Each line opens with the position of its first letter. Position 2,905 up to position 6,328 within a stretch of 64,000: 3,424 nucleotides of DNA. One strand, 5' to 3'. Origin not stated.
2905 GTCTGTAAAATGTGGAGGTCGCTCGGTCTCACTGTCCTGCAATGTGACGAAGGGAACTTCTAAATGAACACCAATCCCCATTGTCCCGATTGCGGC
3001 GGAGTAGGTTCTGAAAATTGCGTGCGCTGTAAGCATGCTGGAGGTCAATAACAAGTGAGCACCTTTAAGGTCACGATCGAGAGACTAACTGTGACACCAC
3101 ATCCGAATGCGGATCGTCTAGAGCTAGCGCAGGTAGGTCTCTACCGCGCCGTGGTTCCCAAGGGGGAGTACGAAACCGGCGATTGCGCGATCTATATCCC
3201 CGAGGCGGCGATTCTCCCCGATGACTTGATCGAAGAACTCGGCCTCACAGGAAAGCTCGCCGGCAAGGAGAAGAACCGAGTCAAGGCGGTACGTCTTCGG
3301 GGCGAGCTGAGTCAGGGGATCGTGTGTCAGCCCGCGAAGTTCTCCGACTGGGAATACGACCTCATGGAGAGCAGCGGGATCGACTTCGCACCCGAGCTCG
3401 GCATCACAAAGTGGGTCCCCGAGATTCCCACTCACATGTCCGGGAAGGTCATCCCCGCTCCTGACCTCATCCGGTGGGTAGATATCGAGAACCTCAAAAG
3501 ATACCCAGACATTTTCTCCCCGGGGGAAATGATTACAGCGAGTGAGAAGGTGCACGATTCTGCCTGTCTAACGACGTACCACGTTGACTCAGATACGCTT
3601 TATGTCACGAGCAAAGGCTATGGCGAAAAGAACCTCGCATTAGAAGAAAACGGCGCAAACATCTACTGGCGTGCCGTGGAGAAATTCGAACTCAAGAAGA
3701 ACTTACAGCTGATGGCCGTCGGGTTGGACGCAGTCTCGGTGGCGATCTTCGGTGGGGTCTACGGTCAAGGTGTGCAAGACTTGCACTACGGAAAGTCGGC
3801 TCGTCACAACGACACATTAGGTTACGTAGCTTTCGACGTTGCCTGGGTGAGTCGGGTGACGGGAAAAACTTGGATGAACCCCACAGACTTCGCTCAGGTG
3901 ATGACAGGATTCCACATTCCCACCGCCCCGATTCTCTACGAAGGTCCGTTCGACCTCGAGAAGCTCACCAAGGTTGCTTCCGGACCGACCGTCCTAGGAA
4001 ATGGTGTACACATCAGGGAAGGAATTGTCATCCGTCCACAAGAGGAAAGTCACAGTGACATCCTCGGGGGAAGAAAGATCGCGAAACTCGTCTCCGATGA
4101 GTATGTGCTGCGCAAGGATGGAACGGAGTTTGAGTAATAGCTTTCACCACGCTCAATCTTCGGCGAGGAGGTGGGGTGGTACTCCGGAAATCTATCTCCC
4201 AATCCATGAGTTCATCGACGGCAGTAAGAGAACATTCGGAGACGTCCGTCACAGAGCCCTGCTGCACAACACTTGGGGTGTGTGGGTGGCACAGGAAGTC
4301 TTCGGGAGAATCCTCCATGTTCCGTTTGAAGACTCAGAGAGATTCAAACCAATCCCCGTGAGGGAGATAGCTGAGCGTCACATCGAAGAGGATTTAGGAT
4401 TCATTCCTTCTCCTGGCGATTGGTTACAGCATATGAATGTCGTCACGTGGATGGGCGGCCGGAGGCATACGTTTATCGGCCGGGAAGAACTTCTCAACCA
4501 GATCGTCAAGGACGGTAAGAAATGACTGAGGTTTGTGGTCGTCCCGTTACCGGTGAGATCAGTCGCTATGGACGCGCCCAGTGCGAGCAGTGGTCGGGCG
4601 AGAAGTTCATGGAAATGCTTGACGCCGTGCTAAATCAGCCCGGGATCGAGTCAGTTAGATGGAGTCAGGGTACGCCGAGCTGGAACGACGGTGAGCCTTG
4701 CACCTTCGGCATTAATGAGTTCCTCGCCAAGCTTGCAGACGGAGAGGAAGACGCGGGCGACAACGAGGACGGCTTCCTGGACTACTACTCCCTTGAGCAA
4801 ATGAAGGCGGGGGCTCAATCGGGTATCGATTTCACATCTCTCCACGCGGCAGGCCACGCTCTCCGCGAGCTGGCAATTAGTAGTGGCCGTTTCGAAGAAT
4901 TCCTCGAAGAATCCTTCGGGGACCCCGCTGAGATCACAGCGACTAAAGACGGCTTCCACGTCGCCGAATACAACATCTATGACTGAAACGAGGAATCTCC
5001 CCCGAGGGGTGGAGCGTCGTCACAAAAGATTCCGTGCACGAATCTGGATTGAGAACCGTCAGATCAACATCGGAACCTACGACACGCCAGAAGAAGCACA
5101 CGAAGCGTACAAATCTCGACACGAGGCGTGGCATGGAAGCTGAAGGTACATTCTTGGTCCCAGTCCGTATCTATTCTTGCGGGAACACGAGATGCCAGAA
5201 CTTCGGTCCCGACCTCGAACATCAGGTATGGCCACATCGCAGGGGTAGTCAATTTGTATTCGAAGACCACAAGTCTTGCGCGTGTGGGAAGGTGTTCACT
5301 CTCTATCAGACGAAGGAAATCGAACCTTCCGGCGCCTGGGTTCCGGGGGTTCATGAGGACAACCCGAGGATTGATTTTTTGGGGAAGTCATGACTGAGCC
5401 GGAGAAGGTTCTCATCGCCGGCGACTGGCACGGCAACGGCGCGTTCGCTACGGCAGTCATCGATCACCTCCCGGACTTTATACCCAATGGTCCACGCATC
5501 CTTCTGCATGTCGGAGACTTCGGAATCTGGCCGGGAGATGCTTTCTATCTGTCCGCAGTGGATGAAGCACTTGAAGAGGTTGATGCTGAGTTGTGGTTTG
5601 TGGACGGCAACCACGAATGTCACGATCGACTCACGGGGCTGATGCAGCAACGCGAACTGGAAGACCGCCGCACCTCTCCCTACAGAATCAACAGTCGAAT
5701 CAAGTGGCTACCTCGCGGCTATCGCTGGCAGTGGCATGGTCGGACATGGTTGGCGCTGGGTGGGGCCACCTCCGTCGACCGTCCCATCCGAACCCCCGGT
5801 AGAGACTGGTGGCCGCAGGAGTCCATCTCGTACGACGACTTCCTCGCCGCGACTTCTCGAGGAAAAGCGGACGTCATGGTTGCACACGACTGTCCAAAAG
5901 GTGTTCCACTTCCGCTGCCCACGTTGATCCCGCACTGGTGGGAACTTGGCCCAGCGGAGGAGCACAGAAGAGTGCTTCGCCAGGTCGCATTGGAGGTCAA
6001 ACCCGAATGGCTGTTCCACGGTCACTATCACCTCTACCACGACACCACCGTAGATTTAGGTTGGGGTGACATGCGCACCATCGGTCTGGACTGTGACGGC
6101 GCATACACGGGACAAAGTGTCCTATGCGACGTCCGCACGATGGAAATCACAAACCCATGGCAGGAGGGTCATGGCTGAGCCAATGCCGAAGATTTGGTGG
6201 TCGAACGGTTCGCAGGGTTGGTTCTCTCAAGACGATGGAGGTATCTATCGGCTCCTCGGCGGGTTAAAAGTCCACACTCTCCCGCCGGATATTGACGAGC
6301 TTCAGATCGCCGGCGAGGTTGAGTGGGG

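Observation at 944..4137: Three-gene RNA repair cassette: Rnl1-like ligase, Pnkp, and an Rnl5/DraRnl-type ligase with N-terminal tRNA-binding-like OB domain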

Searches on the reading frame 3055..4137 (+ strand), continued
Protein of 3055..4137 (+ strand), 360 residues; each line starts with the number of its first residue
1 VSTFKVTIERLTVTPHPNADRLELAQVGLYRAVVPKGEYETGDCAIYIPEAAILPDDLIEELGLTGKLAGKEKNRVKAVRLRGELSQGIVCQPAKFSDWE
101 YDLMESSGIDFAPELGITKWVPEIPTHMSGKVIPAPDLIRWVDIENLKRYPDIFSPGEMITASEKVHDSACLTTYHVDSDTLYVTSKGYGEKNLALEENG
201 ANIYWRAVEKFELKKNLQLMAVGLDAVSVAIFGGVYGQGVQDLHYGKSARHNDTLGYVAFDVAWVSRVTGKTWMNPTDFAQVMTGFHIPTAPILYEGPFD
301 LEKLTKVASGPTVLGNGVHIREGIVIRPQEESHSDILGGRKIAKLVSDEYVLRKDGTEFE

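Call 57: find_encoding_contigs(protein=P0243, flank=5000, max_places=2)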
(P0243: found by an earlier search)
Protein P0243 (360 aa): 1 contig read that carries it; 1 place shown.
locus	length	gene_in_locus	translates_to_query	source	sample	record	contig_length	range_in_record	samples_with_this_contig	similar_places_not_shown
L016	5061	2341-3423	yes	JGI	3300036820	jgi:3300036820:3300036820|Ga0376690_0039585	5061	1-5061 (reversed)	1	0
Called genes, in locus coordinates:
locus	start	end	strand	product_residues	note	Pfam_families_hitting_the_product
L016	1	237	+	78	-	?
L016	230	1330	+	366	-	PF09511:RNA_lig_T4_1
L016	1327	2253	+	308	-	PF06414:Zeta_toxin (weak), PF13671:AAA_33, PF25109:HAD_PNKP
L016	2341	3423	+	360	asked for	PF21189:PHA02142, PF09414:RNA_ligase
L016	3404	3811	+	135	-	PF21866:DUF6915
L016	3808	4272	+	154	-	-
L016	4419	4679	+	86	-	-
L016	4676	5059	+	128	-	?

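Call 82: search_protein_families(library=ncbifam, proteins=[window:3055-4137:+], max_evalue=0.001)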
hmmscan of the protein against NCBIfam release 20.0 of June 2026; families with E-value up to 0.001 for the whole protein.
window:3055-4137:+ (360 aa): 1 family
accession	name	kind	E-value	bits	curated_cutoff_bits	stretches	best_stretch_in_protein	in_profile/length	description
TIGR02306.1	RNA_lig_DRB0094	equivalog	1.9e-98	329.5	151.15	1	5-353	3-341/341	RNA ligase (ATP)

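Call 83: search_protein_families(library=padloc, proteins=[window:3055-4137:+], max_evalue=0.001)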
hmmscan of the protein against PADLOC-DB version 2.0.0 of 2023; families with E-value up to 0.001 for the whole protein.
window:3055-4137:+ (360 aa): 0 families

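Call 88: search_protein_representatives(protein=window:3055-4137:+)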
Query: 360 residues. Proteins with E-value up to 0.001 (for the whole library): 7010; up to 1e-10: 4054; up to 1e-30: 1016. The best 150 are listed.
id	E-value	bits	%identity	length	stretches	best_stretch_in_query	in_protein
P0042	2.8e-123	427.6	54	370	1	2-360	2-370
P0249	8.5e-120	416.2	56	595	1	2-360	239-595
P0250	2.0e-111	388.7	55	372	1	1-360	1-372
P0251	2.7e-109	381.6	51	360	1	1-360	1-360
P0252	2.8e-104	365.2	55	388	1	1-360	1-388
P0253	2.1e-103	362.3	49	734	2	1-171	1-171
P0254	5.3e-100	351.1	62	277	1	105-360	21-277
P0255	5.7e-98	344.4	51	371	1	1-360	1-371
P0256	6.3e-92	324.5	49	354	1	2-360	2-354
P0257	1.8e-91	323.1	52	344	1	1-360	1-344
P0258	2.5e-91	322.6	49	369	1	1-360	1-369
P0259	3.3e-91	322.2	53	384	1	1-360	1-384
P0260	1.3e-90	320.2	52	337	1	34-360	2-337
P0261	5.9e-89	314.7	49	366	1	1-360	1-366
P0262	1.2e-88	313.7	46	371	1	1-359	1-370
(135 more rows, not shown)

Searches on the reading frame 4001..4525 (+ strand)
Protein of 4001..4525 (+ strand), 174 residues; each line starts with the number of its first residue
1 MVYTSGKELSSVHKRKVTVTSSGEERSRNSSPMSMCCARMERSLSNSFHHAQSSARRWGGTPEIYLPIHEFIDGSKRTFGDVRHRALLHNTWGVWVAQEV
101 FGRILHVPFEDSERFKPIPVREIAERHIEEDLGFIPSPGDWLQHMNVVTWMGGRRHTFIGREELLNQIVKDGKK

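Call 3: search_protein_families(library=pfam, proteins=[window:4001-4525:+], max_evalue=0.1)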
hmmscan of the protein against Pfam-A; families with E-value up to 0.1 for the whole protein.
window:4001-4525:+ (174 aa): 1 family
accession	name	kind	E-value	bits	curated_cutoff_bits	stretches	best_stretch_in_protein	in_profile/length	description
PF21866.1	DUF6915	-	4.3e-38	130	27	1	46-151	2-102/102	Domain of unknown function (DUF6915)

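Call 4: search_protein_families(library=phrogs, proteins=[window:4001-4525:+], max_evalue=0.01)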
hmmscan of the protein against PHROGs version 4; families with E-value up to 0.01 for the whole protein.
window:4001-4525:+ (174 aa): 2 families
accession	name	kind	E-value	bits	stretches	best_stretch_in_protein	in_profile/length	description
phrog_8143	-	unknown function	1.3e-49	168.5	1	45-169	2-126/130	-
phrog_19073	-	unknown function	4.7e-11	43.9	1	48-103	4-59/116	-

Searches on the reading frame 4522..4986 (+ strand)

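Call 3: search_protein_families(library=pfam, proteins=[window:4522-4986:+], max_evalue=0.1)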
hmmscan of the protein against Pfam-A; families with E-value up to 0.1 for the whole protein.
window:4522-4986:+ (154 aa): 1 family
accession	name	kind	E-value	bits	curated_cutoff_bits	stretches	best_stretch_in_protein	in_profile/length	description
PF03992.22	ABM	-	0.0024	18.4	23.1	0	65-94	16-45/78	Antibiotic biosynthesis monooxygenase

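Call 4: search_protein_families(library=phrogs, proteins=[window:4522-4986:+], max_evalue=0.01)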
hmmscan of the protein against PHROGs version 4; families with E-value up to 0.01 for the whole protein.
window:4522-4986:+ (154 aa): 2 families
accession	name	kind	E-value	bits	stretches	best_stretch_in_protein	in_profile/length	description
phrog_9564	-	unknown function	2.4e-27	97.3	2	1-82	2-82/175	-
phrog_10375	-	unknown function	0.0002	22.7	1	27-76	29-76/153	-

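Call 83: search_protein_families(library=padloc, proteins=[window:4522-4986:+], max_evalue=0.001)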
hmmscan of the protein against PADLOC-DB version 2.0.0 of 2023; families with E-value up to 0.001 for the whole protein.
window:4522-4986:+ (154 aa): 0 families

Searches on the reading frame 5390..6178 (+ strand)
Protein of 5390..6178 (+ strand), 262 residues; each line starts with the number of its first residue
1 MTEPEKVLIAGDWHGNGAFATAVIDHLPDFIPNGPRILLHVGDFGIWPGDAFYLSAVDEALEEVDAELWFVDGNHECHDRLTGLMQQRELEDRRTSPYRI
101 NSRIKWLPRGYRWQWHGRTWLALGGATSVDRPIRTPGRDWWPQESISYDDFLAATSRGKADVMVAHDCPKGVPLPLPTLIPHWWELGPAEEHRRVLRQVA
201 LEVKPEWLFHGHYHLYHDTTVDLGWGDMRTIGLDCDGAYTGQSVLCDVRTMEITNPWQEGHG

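Call 3: search_protein_families(library=pfam, proteins=[window:5390-6178:+], max_evalue=0.1)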
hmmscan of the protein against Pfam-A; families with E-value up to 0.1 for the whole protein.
window:5390-6178:+ (262 aa): 2 families
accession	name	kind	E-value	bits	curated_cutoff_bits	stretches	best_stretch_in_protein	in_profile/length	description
PF00149.33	Metallophos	-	3.8e-09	37.7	21.5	1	6-215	2-190/191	Calcineurin-like phosphoesterase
PF12850.12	Metallophos_2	-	5.5e-05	23.7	27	1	6-85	2-60/154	Calcineurin-like phosphoesterase superfamily domain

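Call 4: search_protein_families(library=phrogs, proteins=[window:5390-6178:+], max_evalue=0.01)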
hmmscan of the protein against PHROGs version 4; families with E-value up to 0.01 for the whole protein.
window:5390-6178:+ (262 aa): 1 family
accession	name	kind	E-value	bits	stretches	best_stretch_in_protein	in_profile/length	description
phrog_1649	-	other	9.5e-48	163.4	1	1-245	32-283/308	metallo-phosphoesterase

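Call 75: search_solved_structures(query=window:5390-6178:+, max_evalue=0.01, show_alignments=0)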
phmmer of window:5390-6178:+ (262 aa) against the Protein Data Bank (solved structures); distinct sequences matched with E-value up to 0.01: 0.

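Call 82: search_protein_families(library=ncbifam, proteins=[window:5390-6178:+], max_evalue=0.001)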
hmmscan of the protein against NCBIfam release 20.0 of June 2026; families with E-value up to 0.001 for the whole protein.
window:5390-6178:+ (262 aa): 0 families

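Call 83: search_protein_families(library=padloc, proteins=[window:5390-6178:+], max_evalue=0.001)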
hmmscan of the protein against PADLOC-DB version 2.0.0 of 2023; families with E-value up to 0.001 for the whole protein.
window:5390-6178:+ (262 aa): 0 families
